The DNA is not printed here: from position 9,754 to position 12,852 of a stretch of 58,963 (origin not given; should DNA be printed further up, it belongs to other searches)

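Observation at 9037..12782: Self-contained two-gene module: TPR/acidic-tail protein plus a 932-aa Zn-ribbon methyltransferase-like / endonuclease-like fusion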

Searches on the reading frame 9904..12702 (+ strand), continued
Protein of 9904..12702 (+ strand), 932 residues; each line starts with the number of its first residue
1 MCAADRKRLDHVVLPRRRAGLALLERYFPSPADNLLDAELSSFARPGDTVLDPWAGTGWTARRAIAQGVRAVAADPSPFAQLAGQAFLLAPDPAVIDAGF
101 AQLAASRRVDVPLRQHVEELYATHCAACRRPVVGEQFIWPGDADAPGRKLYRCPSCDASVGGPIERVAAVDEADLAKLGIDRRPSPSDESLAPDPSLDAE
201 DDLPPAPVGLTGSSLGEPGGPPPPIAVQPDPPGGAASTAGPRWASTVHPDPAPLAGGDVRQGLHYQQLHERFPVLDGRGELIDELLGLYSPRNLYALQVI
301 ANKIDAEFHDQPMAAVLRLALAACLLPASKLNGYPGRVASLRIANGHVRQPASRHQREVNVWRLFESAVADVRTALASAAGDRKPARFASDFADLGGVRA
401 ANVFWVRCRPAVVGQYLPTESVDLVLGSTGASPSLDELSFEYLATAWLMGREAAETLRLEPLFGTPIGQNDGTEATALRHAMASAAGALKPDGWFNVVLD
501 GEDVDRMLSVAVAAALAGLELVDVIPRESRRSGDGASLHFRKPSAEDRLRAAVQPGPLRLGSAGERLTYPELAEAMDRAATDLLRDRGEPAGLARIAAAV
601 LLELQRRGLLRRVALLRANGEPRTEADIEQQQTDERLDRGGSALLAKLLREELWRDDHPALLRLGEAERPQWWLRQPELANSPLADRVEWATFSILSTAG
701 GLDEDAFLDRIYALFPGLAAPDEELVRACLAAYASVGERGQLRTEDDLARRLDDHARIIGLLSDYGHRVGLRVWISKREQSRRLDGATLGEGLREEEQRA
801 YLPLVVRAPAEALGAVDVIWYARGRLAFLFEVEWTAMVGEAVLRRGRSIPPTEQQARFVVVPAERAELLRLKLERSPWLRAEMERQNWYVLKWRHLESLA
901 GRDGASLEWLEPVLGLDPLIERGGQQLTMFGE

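Call 33: find_related_loci(query=A3, collection=genome_contigs, flank=8000)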
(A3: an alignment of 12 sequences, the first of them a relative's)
Query A3 (932 aa) in genome_contigs; peptide patterns used: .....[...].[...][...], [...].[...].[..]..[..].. (x = any residue, [..] = any of these).
599 stretches matched a pattern (row limit reached: there are more); 568 encode a relative of the query (tblastn E <= 1e-3); the best 80 are kept; 80 distinct loci.
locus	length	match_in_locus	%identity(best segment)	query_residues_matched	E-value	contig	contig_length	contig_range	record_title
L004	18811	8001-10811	77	1-932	0e+0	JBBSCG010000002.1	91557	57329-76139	MAG: Candidatus Limnocylindria bacterium isolate metawrap_la6_10 metawrap_la6_10_K_871827_L_91557_cov_22.5111, whole gen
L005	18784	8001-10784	77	1-932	0e+0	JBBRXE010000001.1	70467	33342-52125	MAG: Candidatus Limnocylindria bacterium isolate La4_metabat2.166 La4_metabat2.166_K_474363_L_70467_cov_62.5593, whole g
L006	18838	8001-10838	73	1-932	0e+0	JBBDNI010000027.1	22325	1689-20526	MAG: Chloroflexota bacterium isolate LejiaB_70_12 Lejia_B_2825_length_22325_cov_7, whole genome shotgun sequence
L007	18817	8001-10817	75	1-932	0e+0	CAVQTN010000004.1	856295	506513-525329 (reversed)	MAG: uncultured Chloroflexia bacterium isolate MFD07737.bin.1.43 genome assembly, contig: contig_16027, whole genome sho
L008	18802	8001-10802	74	4-932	0e+0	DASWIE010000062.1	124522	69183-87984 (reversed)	MAG TPA_asm: Candidatus Limnocylindria bacterium isolate SMAG_U2860 k141_3434639, whole genome shotgun sequence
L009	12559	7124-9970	72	1-932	0e+0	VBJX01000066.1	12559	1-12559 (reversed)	MAG: Chloroflexi bacterium isolate CF_167 14_1009_16_40cm_scaffold_45850, whole genome shotgun sequence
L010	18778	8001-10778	76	1-932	0e+0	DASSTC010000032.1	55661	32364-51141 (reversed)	MAG TPA_asm: Candidatus Limnocylindria bacterium isolate SMAG_U531 k141_926025, whole genome shotgun sequence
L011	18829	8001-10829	71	1-932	0e+0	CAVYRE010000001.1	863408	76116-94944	MAG: uncultured Chloroflexia bacterium isolate MFD06085.bin.1.42 genome assembly, contig: contig_12666, whole genome sho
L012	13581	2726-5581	70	1-932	0e+0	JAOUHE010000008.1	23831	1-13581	MAG: Chloroflexota bacterium isolate 4_1_May_SF_Bin54 4_1_May_SF_Bin54_scaffold_726_c1, whole genome shotgun sequence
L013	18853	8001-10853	71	1-932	0e+0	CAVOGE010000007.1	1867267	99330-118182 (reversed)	MAG: uncultured Chloroflexia bacterium isolate MFD09964.bin.1.336 genome assembly, contig: contig_6347, whole genome sho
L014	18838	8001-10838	71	1-932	0e+0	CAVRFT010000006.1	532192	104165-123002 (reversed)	MAG: uncultured Chloroflexia bacterium isolate MFD00392.bin.2.52 genome assembly, contig: contig_6432, whole genome shot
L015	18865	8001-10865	71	1-932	0e+0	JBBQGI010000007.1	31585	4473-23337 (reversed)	MAG: Candidatus Limnocylindria bacterium isolate Co_metawrap_970 Cmw_970_k141_9559284_length_31585_cov_29.0000, whole ge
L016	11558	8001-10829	72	1-932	0e+0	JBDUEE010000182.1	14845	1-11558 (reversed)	MAG: Chloroflexota bacterium isolate cluster4_bin.88 NODE_8844_length_14845_cov_7.213523, whole genome shotgun sequence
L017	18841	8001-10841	71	1-932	0e+0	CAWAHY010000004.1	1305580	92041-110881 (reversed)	MAG: uncultured Chloroflexia bacterium isolate MFD02242.bin.2.61 genome assembly, contig: contig_7943, whole genome shot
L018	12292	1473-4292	70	1-932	0e+0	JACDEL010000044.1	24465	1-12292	MAG: Chloroflexi bacterium isolate MGR_bin359 SD2903_NODE_235_length_24465_cov_1.586038, whole genome shotgun sequence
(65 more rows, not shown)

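Call 34: list_cluster_members(proteins=[P0244, P0249, P0254, P0259, P0264, P0277, P0286, P0303, P0379, P0350])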
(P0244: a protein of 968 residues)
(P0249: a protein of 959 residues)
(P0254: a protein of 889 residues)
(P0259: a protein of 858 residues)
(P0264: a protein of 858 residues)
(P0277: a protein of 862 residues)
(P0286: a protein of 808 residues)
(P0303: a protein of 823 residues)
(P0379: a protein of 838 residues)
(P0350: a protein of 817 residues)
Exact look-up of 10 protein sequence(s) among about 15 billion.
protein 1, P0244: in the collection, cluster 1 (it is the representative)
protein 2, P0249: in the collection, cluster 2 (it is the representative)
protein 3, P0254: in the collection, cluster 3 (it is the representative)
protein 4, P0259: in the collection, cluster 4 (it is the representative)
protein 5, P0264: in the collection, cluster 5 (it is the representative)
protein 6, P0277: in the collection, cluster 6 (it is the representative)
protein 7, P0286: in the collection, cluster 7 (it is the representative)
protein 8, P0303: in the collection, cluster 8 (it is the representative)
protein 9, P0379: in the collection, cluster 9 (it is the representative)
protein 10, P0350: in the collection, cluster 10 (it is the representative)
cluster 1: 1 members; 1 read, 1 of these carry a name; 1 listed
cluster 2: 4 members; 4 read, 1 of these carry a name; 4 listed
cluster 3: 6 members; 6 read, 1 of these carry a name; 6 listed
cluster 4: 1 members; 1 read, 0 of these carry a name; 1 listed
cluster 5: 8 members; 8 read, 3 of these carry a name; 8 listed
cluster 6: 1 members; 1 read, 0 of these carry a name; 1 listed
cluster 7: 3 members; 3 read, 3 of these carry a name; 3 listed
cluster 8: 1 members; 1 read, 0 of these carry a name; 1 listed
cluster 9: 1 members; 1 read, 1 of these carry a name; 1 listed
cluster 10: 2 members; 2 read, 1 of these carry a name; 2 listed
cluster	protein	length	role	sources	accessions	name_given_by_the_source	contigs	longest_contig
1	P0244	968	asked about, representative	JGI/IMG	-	hypothetical protein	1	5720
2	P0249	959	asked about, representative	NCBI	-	-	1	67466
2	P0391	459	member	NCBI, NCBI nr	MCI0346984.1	MAG: hypothetical protein L0221_16345, partial [Chloroflexi bacterium] | hypothetical protein [Chloroflexota bacterium]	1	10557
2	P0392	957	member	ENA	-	-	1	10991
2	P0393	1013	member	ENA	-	-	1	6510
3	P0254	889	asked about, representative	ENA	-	-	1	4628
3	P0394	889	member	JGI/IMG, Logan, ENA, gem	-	hypothetical protein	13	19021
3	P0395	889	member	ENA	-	-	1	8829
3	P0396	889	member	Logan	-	-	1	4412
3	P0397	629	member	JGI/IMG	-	-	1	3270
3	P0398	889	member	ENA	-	-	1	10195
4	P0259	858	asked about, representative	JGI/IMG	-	-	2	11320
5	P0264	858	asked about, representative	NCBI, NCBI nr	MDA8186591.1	MAG: hypothetical protein M0T85_00420 [Dehalococcoidales bacterium] | hypothetical protein [Dehalococcoidales bacterium]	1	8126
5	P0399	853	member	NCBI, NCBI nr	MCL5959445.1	MAG: site-specific DNA-methyltransferase, partial [Chloroflexi bacterium] | site-specific DNA-methyltransferase [Chloroflexota bacterium]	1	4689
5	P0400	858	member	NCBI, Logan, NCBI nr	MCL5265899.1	MAG: site-specific DNA-methyltransferase [Chloroflexi bacterium] | site-specific DNA-methyltransferase [Chloroflexota bacterium]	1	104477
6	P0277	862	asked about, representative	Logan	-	-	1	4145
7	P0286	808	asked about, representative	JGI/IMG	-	hypothetical protein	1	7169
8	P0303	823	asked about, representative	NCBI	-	-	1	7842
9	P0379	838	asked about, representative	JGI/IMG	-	DNA modification methylase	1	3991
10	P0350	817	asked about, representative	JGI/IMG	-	hypothetical protein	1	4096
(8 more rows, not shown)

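Call 35: find_encoding_contigs(protein=P0400, flank=8000, max_places=2)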
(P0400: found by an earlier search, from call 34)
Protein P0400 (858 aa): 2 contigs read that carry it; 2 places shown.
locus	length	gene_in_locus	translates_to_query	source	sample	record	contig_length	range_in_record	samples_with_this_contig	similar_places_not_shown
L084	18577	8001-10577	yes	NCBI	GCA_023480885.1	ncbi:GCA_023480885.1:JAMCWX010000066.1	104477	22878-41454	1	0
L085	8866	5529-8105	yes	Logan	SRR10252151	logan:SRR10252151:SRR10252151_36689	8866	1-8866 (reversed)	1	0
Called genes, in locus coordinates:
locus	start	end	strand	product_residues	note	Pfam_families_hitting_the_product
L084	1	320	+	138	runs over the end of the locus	PF13187:Fer4_9 (faint), PF12838:Fer4_7 (faint), PF00037:Fer4 (weak), PF12797:Fer4_2 (faint), PF12837:Fer4_6 (faint), PF13237:Fer4_10 (weak), PF14697:Fer4_21, PF13484:Fer4_16 (faint)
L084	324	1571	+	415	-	PF01855:POR_N, PF17147:PFOR_II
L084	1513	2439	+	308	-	PF02775:TPP_enzyme_C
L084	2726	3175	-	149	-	PF13622:4HBT_3, PF03061:4HBT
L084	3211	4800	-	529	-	PF03023:MurJ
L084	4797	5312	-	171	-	PF01467:CTP_transf_like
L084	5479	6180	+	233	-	PF00535:Glycos_transf_2, PF10111:Glyco_tranf_2_2 (weak), PF13641:Glyco_tranf_2_3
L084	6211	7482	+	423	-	PF13439:Glyco_transf_4, PF13579:Glyco_trans_4_4, PF00534:Glycos_transf_1, PF13692:Glyco_trans_1_4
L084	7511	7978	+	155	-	PF04677:CwfJ_C_1 (weak), PF11969:DcpS_C (weak), PF01230:HIT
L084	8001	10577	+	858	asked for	PF01555:N6_N4_Mtase (faint), PF27126:NmeDI_C (weak)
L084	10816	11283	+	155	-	PF04073:tRNA_edit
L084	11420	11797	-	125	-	-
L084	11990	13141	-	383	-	PF00704:Glyco_hydro_18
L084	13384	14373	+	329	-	PF13480:Acetyltransf_6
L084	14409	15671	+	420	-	PF13439:Glyco_transf_4, PF13579:Glyco_trans_4_4, PF20706:GT4-conflict, PF00534:Glycos_transf_1, PF13692:Glyco_trans_1_4, PF13524:Glyco_trans_1_2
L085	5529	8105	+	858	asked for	PF01555:N6_N4_Mtase (faint), PF27126:NmeDI_C (weak)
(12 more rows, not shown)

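Call 36: find_encoding_contigs(protein=P0249, flank=8000, max_places=2)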
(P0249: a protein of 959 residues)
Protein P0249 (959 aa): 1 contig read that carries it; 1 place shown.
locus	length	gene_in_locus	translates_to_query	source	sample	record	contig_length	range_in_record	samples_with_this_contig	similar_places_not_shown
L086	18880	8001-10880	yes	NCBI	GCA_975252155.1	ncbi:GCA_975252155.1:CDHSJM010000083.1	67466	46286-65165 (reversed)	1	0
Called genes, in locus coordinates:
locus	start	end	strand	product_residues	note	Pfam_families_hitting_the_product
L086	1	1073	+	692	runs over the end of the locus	PF01590:GAF, PF13185:GAF_2, PF01590:GAF, PF13185:GAF_2, PF13492:GAF_3, PF01590:GAF, PF13185:GAF_2, PF00990:GGDEF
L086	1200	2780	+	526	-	PF01590:GAF (faint), PF13185:GAF_2 (faint), PF13492:GAF_3 (weak), PF00990:GGDEF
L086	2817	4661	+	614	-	PF14716:HHH_8, PF14520:HHH_5, PF14791:DNA_pol_B_thumb, PF02811:PHP (weak)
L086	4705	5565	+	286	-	-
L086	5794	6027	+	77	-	-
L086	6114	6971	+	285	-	PF13432:TPR_16 (weak), PF00515:TPR_1 (weak), PF07719:TPR_2 (weak)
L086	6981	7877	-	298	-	PF12867:DinB_2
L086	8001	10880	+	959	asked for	-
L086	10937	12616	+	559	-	PF05960:DUF885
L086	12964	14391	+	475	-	PF00202:Aminotran_3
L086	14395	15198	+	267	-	PF25213:HVO_A0261_N (weak), PF01047:MarR (weak), PF01325:Fe_dep_repress (faint), PF09339:HTH_IclR, PF12802:MarR_2, PF01614:IclR_C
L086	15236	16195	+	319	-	PF21088:MS_channel_1st (weak), PF00924:MS_channel_2nd, PF21082:MS_channel_3rd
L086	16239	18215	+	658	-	PF16177:ACAS_N, PF00501:AMP-binding, PF13193:AMP-binding_C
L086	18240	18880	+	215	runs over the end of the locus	-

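Call 37: find_encoding_contigs(protein=P0394, flank=8000, max_places=2)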
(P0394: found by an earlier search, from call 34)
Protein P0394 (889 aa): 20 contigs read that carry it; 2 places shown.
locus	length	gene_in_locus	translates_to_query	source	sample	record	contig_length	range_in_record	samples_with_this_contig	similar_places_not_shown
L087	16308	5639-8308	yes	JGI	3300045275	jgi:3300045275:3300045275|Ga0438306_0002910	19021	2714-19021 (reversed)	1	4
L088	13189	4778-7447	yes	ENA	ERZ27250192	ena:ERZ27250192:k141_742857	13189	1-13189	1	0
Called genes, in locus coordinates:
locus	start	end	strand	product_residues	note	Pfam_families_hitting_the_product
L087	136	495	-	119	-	PF02452:PemK_toxin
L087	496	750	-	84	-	PF01402:RHH_1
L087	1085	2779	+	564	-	PF00890:FAD_binding_2, PF01266:DAO, PF16901:DAO_C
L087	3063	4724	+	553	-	PF00753:Lactamase_B, PF23023:Anti-Pycsar_Apyc1 (weak), PF12706:Lactamase_B_2, PF22505:RNase_J_b_CASP, PF07521:RMMBL, PF17770:RNase_J_C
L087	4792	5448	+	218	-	PF01966:HD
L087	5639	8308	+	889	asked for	-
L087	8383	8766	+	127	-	-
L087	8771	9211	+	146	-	PF01850:PIN, PF13470:PIN_3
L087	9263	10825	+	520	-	PF00221:Lyase_aromatic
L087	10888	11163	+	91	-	PF06013:WXG100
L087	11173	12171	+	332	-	-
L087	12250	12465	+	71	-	-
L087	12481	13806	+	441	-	PF06439:3keto-disac_hyd (faint)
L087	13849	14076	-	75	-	-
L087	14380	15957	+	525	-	-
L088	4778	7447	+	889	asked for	-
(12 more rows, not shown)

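Call 73: find_encoding_contigs(protein=P0258, flank=8000, max_places=1)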
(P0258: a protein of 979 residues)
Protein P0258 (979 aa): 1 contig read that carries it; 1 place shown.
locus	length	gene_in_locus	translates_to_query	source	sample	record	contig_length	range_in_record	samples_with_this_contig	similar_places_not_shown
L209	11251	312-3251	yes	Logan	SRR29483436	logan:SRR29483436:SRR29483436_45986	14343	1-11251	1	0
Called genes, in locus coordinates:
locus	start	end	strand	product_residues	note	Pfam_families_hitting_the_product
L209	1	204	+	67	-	?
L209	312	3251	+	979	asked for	-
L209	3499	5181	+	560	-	PF05960:DUF885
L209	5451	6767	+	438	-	PF01547:SBP_bac_1, PF13416:SBP_bac_8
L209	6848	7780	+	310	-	PF00528:BPD_transp_1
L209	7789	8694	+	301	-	PF00528:BPD_transp_1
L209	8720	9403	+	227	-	-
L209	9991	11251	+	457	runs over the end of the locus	PF00202:Aminotran_3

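Call 74: find_encoding_contigs(protein=P0245, flank=8000, max_places=1)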
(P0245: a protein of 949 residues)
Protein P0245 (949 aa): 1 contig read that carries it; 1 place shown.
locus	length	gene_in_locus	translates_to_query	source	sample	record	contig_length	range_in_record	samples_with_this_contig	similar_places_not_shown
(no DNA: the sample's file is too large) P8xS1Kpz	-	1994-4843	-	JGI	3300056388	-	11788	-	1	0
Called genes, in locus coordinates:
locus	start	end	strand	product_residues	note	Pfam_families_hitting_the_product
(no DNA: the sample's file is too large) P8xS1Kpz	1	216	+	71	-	?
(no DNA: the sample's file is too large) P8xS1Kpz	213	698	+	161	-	PF10604:Polyketide_cyc2, PF08327:AHSA1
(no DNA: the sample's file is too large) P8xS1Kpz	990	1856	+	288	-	PF13428:TPR_14 (faint), PF13432:TPR_16 (weak), PF00515:TPR_1 (weak), PF07719:TPR_2 (weak), PF13181:TPR_8 (faint), PF13414:TPR_11 (faint)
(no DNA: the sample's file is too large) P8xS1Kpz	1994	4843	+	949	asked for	-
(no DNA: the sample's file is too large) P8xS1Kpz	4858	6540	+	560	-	PF05960:DUF885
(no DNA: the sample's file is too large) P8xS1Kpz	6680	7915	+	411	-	PF13454:NAD_binding_9, PF07992:Pyr_redox_2 (faint)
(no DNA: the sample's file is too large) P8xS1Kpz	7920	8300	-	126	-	PF01850:PIN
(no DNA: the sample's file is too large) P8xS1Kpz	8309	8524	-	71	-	PF02604:PhdYeFM_antitox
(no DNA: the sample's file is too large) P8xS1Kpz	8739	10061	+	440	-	PF00202:Aminotran_3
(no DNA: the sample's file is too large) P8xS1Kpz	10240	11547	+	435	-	PF13433:Peripla_BP_5, PF13458:Peripla_BP_6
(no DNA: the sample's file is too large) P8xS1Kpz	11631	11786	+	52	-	?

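Call 75: find_encoding_contigs(protein=P0287, flank=8000, max_places=1)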
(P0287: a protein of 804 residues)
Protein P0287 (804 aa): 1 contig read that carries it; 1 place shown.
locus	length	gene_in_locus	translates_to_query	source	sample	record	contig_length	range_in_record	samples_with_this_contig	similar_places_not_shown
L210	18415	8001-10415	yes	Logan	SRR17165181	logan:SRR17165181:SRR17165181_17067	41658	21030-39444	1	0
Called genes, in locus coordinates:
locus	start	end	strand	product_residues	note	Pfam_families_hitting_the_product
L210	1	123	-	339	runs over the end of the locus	PF00586:AIRS, PF02769:AIRS_C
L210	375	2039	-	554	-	PF00140:Sigma70_r1_2 (weak), PF04542:Sigma70_r2, PF04539:Sigma70_r3, PF04545:Sigma70_r4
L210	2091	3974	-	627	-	PF01807:Zn_ribbon_DnaG, PF08275:DNAG_N, PF01751:Toprim, PF13662:Toprim_4, PF13155:Toprim_2, PF10410:DnaB_bind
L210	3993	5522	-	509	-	PF12072:RNase_Y_N, PF00013:KH_1 (weak), PF01966:HD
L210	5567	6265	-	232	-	PF27462:RecX_N, PF21982:RecX_HTH1, PF02631:RecX_HTH2, PF21981:RecX_HTH3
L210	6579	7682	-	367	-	PF00154:RecA_N, PF06745:ATPase (weak), PF08423:Rad51, PF27531:MT3502_N (weak), PF21096:RecA_C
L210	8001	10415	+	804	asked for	-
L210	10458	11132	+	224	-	PF01902:Diphthami_syn_2_N, PF28410:Diphthami_syn_2_C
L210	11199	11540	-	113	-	PF13248:Zn_ribbon_3 (weak)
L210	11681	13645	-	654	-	PF17957:Big_7, PF01476:LysM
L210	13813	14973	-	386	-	-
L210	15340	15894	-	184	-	PF22741:PTP-NADK, PF22784:PTP-SAK, PF00782:DSPc, PF22785:Tc-R-P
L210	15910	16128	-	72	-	PF07311:Dodecin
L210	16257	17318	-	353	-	PF13421:Band_7_1, PF01145:Band_7, PF17032:Zn_ribbon_15 (faint), PF18912:DZR_2 (faint), PF10571:UPF0547 (faint), PF12773:DZR, PF13240:Zn_Ribbon_1 (weak), PF13240:Zn_Ribbon_1 (weak), +1 more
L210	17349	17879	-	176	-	-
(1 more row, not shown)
